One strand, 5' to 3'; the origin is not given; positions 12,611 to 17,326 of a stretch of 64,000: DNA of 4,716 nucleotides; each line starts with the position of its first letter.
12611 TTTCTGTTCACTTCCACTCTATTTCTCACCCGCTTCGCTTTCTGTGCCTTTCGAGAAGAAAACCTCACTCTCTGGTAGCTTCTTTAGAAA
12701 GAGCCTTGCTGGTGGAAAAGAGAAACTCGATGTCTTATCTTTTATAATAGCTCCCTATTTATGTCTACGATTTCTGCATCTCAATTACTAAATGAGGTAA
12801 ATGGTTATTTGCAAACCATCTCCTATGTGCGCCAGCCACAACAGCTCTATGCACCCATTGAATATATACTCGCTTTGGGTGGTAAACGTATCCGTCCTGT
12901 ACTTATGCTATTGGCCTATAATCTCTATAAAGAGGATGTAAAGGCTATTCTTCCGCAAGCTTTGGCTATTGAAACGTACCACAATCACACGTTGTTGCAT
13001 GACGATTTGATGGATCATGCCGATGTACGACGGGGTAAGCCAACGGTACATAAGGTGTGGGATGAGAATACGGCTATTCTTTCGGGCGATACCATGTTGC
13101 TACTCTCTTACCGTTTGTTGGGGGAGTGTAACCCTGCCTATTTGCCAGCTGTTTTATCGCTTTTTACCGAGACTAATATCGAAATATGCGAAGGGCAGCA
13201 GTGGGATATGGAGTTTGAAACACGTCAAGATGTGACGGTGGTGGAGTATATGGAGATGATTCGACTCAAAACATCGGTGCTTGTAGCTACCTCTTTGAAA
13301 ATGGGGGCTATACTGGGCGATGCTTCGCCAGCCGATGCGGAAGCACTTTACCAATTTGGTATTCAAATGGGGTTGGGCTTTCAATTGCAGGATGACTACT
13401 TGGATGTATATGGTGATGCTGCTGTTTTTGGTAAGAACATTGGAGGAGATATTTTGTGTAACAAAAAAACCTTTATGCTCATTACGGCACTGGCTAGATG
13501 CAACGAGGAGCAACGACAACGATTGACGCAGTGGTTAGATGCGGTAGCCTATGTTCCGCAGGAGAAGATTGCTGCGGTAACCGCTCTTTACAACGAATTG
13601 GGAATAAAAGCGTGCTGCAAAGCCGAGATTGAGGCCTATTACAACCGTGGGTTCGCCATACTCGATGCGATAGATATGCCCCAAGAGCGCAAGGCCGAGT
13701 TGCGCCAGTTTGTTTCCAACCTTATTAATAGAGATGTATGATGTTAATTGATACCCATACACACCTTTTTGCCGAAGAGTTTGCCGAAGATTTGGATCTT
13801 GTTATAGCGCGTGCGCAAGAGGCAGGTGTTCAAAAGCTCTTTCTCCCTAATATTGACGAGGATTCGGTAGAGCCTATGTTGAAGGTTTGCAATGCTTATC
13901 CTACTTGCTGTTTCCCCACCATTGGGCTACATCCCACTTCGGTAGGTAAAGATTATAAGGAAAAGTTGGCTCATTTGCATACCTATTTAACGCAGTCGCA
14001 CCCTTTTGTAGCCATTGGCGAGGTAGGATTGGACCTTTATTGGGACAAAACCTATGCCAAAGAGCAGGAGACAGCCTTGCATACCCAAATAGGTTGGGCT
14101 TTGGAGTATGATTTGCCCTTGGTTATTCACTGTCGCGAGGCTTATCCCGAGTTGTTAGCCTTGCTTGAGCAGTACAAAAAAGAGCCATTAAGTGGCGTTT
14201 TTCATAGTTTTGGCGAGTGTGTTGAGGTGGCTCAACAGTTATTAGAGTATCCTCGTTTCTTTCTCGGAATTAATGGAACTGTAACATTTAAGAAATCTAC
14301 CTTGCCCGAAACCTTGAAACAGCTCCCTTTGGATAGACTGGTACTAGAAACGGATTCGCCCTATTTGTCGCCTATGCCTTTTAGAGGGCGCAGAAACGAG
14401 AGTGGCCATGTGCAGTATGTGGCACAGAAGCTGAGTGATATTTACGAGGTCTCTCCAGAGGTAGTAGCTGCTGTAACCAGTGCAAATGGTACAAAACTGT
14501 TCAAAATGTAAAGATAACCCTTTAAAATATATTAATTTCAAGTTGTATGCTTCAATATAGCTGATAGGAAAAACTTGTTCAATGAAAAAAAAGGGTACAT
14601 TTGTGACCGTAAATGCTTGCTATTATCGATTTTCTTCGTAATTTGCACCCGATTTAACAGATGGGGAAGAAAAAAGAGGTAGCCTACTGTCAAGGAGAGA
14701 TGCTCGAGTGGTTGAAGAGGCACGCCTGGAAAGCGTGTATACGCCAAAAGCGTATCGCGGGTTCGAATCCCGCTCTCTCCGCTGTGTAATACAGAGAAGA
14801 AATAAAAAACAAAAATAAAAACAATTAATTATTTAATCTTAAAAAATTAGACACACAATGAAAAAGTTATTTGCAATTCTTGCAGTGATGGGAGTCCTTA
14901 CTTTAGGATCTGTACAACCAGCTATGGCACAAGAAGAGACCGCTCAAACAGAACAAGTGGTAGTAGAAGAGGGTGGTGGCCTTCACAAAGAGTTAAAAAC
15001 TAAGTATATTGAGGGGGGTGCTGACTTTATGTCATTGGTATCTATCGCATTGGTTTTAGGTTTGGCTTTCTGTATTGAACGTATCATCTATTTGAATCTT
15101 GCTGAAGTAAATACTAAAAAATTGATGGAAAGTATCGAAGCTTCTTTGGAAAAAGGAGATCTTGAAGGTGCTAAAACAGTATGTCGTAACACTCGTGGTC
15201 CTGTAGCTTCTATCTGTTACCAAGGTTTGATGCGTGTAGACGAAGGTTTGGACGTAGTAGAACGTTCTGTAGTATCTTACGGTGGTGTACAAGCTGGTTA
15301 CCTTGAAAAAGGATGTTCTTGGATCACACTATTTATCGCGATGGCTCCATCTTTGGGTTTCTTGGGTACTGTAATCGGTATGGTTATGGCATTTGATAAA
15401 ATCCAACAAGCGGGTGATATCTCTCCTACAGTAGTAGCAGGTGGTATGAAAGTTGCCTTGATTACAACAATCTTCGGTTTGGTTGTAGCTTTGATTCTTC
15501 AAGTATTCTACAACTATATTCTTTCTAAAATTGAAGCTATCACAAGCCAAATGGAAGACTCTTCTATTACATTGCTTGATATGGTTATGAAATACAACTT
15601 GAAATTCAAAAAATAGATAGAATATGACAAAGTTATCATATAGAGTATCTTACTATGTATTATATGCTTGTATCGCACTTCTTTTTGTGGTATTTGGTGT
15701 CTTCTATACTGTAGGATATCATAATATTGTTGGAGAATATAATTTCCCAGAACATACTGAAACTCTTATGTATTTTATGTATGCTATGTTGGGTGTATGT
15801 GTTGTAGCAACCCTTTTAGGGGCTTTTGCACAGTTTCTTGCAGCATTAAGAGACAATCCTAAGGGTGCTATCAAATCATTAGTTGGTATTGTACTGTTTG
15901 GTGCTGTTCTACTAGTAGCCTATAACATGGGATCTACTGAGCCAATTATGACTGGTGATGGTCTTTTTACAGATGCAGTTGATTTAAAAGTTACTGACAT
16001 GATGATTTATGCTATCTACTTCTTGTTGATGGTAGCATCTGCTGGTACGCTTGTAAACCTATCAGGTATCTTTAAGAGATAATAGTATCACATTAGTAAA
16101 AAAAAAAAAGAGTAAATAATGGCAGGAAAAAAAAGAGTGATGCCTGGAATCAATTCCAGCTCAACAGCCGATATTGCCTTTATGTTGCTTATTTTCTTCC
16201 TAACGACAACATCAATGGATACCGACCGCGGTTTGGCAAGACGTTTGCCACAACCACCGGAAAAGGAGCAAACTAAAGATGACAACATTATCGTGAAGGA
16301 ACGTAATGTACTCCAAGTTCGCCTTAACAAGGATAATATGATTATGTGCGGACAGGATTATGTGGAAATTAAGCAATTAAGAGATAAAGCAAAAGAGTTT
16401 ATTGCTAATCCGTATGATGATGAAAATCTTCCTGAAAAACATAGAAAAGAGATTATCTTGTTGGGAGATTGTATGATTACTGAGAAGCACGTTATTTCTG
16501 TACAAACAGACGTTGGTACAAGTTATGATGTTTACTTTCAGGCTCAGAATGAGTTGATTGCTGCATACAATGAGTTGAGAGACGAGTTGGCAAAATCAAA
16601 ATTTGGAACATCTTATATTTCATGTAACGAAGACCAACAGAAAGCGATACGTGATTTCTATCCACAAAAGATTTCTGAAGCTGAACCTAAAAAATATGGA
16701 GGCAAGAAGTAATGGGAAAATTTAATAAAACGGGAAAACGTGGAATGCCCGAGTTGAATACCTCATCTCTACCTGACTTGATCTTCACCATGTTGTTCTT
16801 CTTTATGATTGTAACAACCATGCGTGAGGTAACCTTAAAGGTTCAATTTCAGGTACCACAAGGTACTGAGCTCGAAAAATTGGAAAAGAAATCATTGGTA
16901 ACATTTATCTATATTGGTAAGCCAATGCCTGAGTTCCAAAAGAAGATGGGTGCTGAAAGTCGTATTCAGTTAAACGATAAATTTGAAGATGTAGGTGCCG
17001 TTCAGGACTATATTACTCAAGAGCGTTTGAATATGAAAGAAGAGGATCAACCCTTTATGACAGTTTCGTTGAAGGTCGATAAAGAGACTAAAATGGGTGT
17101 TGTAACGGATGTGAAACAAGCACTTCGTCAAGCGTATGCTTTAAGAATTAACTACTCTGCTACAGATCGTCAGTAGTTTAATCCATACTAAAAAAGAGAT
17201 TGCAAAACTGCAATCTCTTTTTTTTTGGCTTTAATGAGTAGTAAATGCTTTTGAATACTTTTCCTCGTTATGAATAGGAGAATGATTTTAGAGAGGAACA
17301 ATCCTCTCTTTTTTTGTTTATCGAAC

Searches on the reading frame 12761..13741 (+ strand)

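Call 77: search_protein_families(library=pfam, proteins=[window:12761-13741:+], max_evalue=0.00001)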
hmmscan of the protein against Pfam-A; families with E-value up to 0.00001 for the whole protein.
window:12761-13741:+ (326 aa): 1 family
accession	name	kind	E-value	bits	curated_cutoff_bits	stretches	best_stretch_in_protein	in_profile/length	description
PF00348.22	polyprenyl_synt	-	3.1e-76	256.3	27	1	27-262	2-237/251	Polyprenyl synthetase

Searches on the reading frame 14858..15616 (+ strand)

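Call 21: search_protein_families(library=pfam, proteins=[window:14858-15616:+], max_evalue=1)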
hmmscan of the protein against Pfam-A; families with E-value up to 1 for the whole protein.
window:14858-15616:+ (252 aa): 4 families
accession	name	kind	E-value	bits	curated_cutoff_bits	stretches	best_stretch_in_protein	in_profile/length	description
PF01618.21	MotA_ExbB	-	7e-26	90.9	22.9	1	115-233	5-126/127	MotA/TolQ/ExbB proton channel family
PF07264.17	EI24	-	0.0069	17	32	0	165-229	26-98/199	Sulfate transporter CysZ/Etoposide-induced protein 2.4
PF02609.21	Exonuc_VII_S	-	0.15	12.5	24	1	222-246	5-29/52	Exonuclease VII small subunit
PF11368.13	DUF3169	-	0.15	12.1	31.6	1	159-236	7-90/250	Protein of unknown function (DUF3169)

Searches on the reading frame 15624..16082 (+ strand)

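Call 21: search_protein_families(library=pfam, proteins=[window:15624-16082:+], max_evalue=1)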
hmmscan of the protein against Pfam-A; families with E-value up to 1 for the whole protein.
window:15624-16082:+ (152 aa): 2 families
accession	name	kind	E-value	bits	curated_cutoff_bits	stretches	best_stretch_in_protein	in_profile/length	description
PF02687.27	FtsX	-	0.0029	18.1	25.5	1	2-79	39-120/120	FtsX-like permease C-terminal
PF07695.17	7TMR-DISM_7TM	-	0.15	12.4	29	1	6-105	26-119/205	7TM diverse intracellular signalling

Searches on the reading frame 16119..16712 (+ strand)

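Call 21: search_protein_families(library=pfam, proteins=[window:16119-16712:+], max_evalue=1)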
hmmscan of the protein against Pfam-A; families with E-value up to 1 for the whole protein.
window:16119-16712:+ (197 aa): 1 family
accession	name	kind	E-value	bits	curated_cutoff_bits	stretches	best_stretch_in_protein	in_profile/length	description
PF02472.21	ExbD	-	4.1e-20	72.6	25.4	1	5-146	2-113/128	Biopolymer transport protein ExbD/TolR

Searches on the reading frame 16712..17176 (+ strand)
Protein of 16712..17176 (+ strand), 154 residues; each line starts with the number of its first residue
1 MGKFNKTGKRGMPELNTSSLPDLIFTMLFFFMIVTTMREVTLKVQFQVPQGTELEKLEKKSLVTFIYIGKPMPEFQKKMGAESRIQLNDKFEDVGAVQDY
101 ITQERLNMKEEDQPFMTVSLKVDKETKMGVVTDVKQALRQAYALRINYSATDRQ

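Call 21: search_protein_families(library=pfam, proteins=[window:16712-17176:+], max_evalue=1)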
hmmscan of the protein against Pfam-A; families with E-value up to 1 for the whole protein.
window:16712-17176:+ (154 aa): 1 family
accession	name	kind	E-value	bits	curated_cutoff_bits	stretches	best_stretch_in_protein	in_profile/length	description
PF02472.21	ExbD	-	2.8e-11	44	25.4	1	9-146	2-121/128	Biopolymer transport protein ExbD/TolR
